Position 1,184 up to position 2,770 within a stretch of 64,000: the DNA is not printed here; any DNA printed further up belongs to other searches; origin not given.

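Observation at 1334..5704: AT-rich, translationally coupled 10-gene operon: lipoprotein, PH-like protein, two mini-membrane proteins, four paralogous small proteins and a classical AAA+ ATPase (candidate undescribed conflict/defence or membrane-remodelling system)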

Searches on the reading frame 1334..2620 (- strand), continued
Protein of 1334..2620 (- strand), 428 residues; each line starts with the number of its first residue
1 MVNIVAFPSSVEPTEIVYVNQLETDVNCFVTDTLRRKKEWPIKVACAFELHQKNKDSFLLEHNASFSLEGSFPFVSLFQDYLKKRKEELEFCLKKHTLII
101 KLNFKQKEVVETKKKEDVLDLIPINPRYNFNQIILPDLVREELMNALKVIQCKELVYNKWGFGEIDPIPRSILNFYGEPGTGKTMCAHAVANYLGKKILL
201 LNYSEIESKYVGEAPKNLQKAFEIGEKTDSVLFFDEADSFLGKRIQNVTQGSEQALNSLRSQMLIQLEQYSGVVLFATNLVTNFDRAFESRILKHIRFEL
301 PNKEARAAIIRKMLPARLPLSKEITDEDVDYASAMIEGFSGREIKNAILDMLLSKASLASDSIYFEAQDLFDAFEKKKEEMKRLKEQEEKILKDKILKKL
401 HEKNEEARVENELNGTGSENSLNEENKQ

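Call 82: get_annotated_region(hit=H1, flank=5000)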
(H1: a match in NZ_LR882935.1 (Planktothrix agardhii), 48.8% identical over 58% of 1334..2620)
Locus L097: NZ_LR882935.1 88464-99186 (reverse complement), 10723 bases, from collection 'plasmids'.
description: Planktothrix agardhii strain NIVA-CYA126/8 plasmid p1
organism: Planktothrix agardhii (NCBI taxid 1160)
taxonomy: Bacteria; Cyanobacteriota; Cyanophyceae; Oscillatoriales; Microcoleaceae; Planktothrix; Planktothrix agardhii
host: -; source: -; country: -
typing (MOB-suite, as given by PLSDB): non-mobilizable; mating-pair formation MPF_T
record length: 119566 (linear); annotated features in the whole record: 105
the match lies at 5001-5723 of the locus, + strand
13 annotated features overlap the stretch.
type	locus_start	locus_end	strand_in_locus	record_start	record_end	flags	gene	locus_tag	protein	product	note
CDS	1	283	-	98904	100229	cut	-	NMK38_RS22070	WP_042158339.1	AAA-like domain-containing protein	-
CDS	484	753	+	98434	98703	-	-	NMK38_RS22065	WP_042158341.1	hypothetical protein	-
CDS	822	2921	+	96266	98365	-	-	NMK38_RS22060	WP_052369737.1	tetratricopeptide repeat protein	-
CDS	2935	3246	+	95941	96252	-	-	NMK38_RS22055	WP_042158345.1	hypothetical protein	-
CDS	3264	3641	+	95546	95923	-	-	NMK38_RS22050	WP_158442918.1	hypothetical protein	-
CDS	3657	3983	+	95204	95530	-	-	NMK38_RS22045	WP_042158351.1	hypothetical protein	-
CDS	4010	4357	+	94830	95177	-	-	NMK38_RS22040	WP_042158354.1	hypothetical protein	-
CDS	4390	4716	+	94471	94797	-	-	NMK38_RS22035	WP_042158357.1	hypothetical protein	-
CDS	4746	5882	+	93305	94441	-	-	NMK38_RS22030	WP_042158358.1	ATP-binding protein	-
CDS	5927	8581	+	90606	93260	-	-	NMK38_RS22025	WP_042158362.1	DUF87 domain-containing protein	-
CDS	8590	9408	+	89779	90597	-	-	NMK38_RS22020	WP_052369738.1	hypothetical protein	-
CDS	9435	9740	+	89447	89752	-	-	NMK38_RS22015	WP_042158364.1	hypothetical protein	-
CDS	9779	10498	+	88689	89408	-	-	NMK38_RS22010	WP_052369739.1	hypothetical protein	-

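Call 83: get_annotated_region(hit=H4, flank=5000)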
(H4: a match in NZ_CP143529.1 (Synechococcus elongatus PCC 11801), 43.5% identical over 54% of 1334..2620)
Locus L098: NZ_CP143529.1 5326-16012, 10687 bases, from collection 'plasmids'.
description: Synechococcus elongatus PCC 11801 plasmid p11801_2, complete sequence
organism: Synechococcus elongatus PCC 11801 (NCBI taxid 2219813)
taxonomy: Bacteria; Cyanobacteriota; Cyanophyceae; Synechococcales; Synechococcaceae; Synechococcus; Synechococcus elongatus; Synechococcus elongatus PCC 11801
host: -; source: Pure axenic culture,Powai Lake; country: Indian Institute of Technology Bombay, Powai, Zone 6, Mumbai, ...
typing (MOB-suite, as given by PLSDB): non-mobilizable
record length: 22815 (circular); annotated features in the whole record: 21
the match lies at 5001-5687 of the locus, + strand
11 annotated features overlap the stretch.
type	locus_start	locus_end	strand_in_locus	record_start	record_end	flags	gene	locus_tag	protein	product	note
CDS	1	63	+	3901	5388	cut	-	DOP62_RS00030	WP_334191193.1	hypothetical protein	-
CDS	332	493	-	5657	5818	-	-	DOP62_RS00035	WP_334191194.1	hypothetical protein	-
CDS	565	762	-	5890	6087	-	-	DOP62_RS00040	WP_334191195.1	hypothetical protein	-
CDS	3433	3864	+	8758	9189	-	-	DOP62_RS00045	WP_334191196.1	hypothetical protein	-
CDS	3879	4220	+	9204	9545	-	-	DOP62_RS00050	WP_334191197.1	hypothetical protein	-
CDS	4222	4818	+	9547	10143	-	-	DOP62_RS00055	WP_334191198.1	hypothetical protein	-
CDS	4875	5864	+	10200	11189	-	-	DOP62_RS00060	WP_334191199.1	ATP-binding protein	-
CDS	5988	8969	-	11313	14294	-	-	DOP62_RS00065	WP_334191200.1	plasmid replication protein, CyRepA1 family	-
CDS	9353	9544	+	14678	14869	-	-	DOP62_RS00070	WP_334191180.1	hypothetical protein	-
CDS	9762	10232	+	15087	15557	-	-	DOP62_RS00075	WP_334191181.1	hypothetical protein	-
CDS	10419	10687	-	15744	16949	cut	-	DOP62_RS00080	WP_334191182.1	GIY-YIG nuclease family protein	-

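Call 87: get_annotated_region(hit=H5, flank=4000)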
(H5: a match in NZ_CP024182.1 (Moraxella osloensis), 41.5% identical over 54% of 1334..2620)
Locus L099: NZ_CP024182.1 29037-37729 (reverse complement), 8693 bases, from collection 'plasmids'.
description: Moraxella osloensis strain KSH plasmid p2, complete sequence
organism: Moraxella osloensis (NCBI taxid 34062)
taxonomy: Bacteria; Pseudomonadota; Gammaproteobacteria; Moraxellales; Moraxellaceae; Moraxella; Moraxella osloensis
host: -; source: Homo sapiens,single cell,skin swab; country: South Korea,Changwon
typing (MOB-suite, as given by PLSDB): mobilizable; relaxase MOBP
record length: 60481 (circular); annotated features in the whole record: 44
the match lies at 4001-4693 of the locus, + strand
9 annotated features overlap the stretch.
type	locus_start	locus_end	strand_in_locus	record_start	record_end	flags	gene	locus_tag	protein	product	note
CDS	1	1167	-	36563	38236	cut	leuA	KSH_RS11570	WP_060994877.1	2-isopropylmalate synthase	GO:0009098 - leucine biosynthetic process [Evidence IEA]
CDS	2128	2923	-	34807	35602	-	-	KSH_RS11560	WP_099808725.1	IS5 family transposase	-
CDS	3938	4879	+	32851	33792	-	-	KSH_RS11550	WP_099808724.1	ATP-binding protein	-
CDS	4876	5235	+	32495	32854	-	-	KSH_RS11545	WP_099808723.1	hypothetical protein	-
CDS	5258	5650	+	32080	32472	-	-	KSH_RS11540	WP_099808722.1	hypothetical protein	-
CDS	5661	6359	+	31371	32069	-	-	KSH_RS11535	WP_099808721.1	hypothetical protein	-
CDS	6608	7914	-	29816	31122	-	-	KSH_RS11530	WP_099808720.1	IS3 family transposase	-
CDS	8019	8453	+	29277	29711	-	-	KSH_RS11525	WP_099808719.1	hypothetical protein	-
CDS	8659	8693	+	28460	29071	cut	-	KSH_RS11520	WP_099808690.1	recombinase family protein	GO:0006310 - DNA recombination [Evidence IEA]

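Call 88: get_annotated_region(hit=H7, flank=4000)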
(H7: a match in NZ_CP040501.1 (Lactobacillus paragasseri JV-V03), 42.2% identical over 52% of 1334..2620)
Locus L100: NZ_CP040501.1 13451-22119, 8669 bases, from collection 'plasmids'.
description: Lactobacillus paragasseri JV-V03 plasmid unnamed1, complete sequence
organism: Lactobacillus paragasseri JV-V03 (NCBI taxid 525326)
taxonomy: Bacteria; Bacillota; Bacilli; Lactobacillales; Lactobacillaceae; Lactobacillus; Lactobacillus paragasseri; Lactobacillus paragasseri JV-V03
host: -; source: Homo sapiens; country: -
typing (MOB-suite, as given by PLSDB): mobilizable; replicon rep_cluster_707; relaxase MOBQ
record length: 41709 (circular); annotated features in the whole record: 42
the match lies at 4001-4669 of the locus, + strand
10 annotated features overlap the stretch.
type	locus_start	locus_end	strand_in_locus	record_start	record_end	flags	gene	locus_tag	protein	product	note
CDS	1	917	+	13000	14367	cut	-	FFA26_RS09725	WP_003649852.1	hypothetical protein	-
CDS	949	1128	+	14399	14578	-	-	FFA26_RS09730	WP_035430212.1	hypothetical protein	-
CDS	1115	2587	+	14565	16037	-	-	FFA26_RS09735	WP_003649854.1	AMP-binding protein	-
CDS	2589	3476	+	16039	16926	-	-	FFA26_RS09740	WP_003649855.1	alpha/beta fold hydrolase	-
CDS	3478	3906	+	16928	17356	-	-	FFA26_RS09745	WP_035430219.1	TipAS antibiotic-recognition domain-containing protein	-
CDS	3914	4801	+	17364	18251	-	-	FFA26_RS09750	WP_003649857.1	ATP-binding protein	-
CDS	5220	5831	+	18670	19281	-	-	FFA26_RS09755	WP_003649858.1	tyrosine-type recombinase/integrase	GO:0015074 - DNA integration [Evidence IEA]; GO:0006310 - DNA recombination [Evidence IEA]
CDS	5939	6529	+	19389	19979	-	-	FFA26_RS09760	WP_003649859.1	type IV toxin-antitoxin system AbiEi family antitoxin domain-containing protein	-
CDS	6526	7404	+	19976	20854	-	-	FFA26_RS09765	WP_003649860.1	nucleotidyl transferase AbiEii/AbiGii toxin family protein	-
CDS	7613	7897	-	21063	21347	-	-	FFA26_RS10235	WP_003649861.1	hypothetical protein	-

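Call 90: search_protein_families(library=pfam, proteins=[L097:822-2921:+, L097:5927-8581:+, L097:8590-9408:+, L097:9779-10498:+, L022:4101-4586:+, L075:4945-5415:+], max_evalue=0.001)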
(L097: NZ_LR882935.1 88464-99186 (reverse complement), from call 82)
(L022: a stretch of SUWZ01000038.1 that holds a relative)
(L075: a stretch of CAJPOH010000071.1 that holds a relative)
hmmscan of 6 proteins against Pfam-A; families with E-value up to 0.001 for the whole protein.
L097:822-2921:+ (699 aa): 19 families
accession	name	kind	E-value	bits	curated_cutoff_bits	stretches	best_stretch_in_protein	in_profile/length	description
PF00515.34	TPR_1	-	2.5e-22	78.1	27.8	2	478-510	1-33/34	Tetratricopeptide repeat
PF13414.12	TPR_11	-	3.4e-20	71.9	26.8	3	451-491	1-41/42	TPR repeat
PF07719.23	TPR_2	-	9.8e-20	69.4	27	1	446-477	3-34/34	Tetratricopeptide repeat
PF00012.26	HSP70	-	2e-18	66.4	20.6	1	177-391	164-371/599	Hsp70 protein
PF13432.12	TPR_16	-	2.5e-15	57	32.7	2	453-509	6-62/65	Tetratricopeptide repeat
PF13181.12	TPR_8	-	1.7e-13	50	25.7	1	480-510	3-33/34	Tetratricopeptide repeat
PF13371.12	TPR_9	-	3.2e-13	49.9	35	1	487-544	4-61/73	Tetratricopeptide repeat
PF13431.12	TPR_17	-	5.7e-12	45.4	24.4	0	433-464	2-33/34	Tetratricopeptide repeat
PF13174.12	TPR_6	-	1e-09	38.8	26.3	0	479-510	1-32/33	Tetratricopeptide repeat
PF14559.12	TPR_19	-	1.3e-08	35.5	25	1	421-465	2-46/68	Tetratricopeptide repeat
PF06723.19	MreB_Mbl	-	1.6e-07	30.9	27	1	205-389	148-316/327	MreB/Mbl protein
PF23914.1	TPR_CcmH_CycH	-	6.7e-07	29.7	42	1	413-477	90-154/158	Cytochrome c-type biogenesis protein H TPR domain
PF24575.1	TPR_Slam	-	1.8e-06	28.8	35.2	0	450-500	53-103/104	Surface lipoprotein assembly modifier, N-terminal TPR repeats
PF13428.12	TPR_14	-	2.1e-06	28.3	23.5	0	482-519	5-42/44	Tetratricopeptide repeat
PF13424.12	TPR_12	-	2.1e-05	25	30.1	0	481-539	6-72/77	Tetratricopeptide repeat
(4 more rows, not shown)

L097:5927-8581:+ (884 aa): 1 family
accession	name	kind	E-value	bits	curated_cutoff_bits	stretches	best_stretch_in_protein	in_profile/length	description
PF01935.23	DUF87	-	3.1e-10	41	23.2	1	482-706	1-179/220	Helicase HerA, central domain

L097:8590-9408:+ (272 aa): 0 families

L097:9779-10498:+ (239 aa): 2 families
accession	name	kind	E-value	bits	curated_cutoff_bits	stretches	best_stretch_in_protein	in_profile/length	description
PF15890.11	Peptidase_Mx1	-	4.6e-05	23.4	25.6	1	96-166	122-195/240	Putative zinc-binding metallo-peptidase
PF07737.17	ATLF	-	8.2e-05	22.8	27.4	1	102-183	114-192/193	Anthrax toxin lethal factor, N- and C-terminal domain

L022:4101-4586:+ (161 aa): 1 family
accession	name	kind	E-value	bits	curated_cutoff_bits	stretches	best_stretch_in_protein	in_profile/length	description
PF04970.19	LRAT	-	4e-25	88.9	24.3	1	8-112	5-119/120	Lecithin retinol acyltransferase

L075:4945-5415:+ (156 aa): 2 families
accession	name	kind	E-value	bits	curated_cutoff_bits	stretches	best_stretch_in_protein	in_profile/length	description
PF04970.19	LRAT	-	3.6e-28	98.7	24.3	1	19-123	3-118/120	Lecithin retinol acyltransferase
PF00877.26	NLPC_P60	-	6.3e-05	23.3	23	1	15-50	47-82/105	NlpC/P60 family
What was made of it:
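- In Planktothrix the flanks are Hsp70-TPR and HerA-like ATPases (call 90).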

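Call 93: search_protein_families(library=pfam, alignment_id=A7, max_evalue=0.0001)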
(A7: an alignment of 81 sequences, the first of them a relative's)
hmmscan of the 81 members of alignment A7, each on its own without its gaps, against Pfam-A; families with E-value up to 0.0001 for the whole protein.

A. member 1, L004:6070-7224:- (384 aa): 3 families
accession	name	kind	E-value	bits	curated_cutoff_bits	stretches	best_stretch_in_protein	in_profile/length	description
PF01637.24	ATPase_2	-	1.6e-14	54.7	33.2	1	28-272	1-225/225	ATPase domain predominantly from Archaea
PF13173.12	AAA_14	-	8.1e-06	26.3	27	0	149-207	51-103/129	AAA domain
PF13401.12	AAA_22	-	8.8e-05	23.3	27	0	45-203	5-124/130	AAA domain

B. families by the number of members that match (of 81 scanned): 92 families (the first 25 are shown)
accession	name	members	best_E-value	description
PF00350.29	Dynamin_N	4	9.4e-21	Dynamin family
PF01926.29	MMR_HSR1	4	1.7e-10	50S ribosome-binding GTPase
PF00009.33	GTP_EFTU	3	5.7e-09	Elongation factor Tu GTP binding domain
PF13310.11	Virulence_RhuM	2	3.3e-115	Virulence protein RhuM family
PF02275.23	CBAH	2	3.5e-33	Linear amide C-N hydrolases, choloylglycine hydrolase family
PF01637.24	ATPase_2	2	1.6e-14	ATPase domain predominantly from Archaea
PF13280.12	WYL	2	9.7e-12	WYL domain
PF03417.21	AAT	2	1.1e-11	Acyl-coenzyme A:6-aminopenicillanic acid acyl-transferase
PF13173.12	AAA_14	2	2.4e-08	AAA domain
PF13401.12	AAA_22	2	5.9e-05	AAA domain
PF13306.12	LRR_5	1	4.9e-129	BspA type Leucine rich repeat region (6 copies)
PF00224.27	PK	1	1.5e-110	Pyruvate kinase, barrel domain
PF02867.20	Ribonuc_red_lgC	1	8.5e-105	Ribonucleotide reductase, barrel domain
PF00291.31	PALP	1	8.4e-87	Pyridoxal-phosphate dependent enzyme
PF01207.24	Dus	1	1.6e-85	Dihydrouridine synthase (Dus)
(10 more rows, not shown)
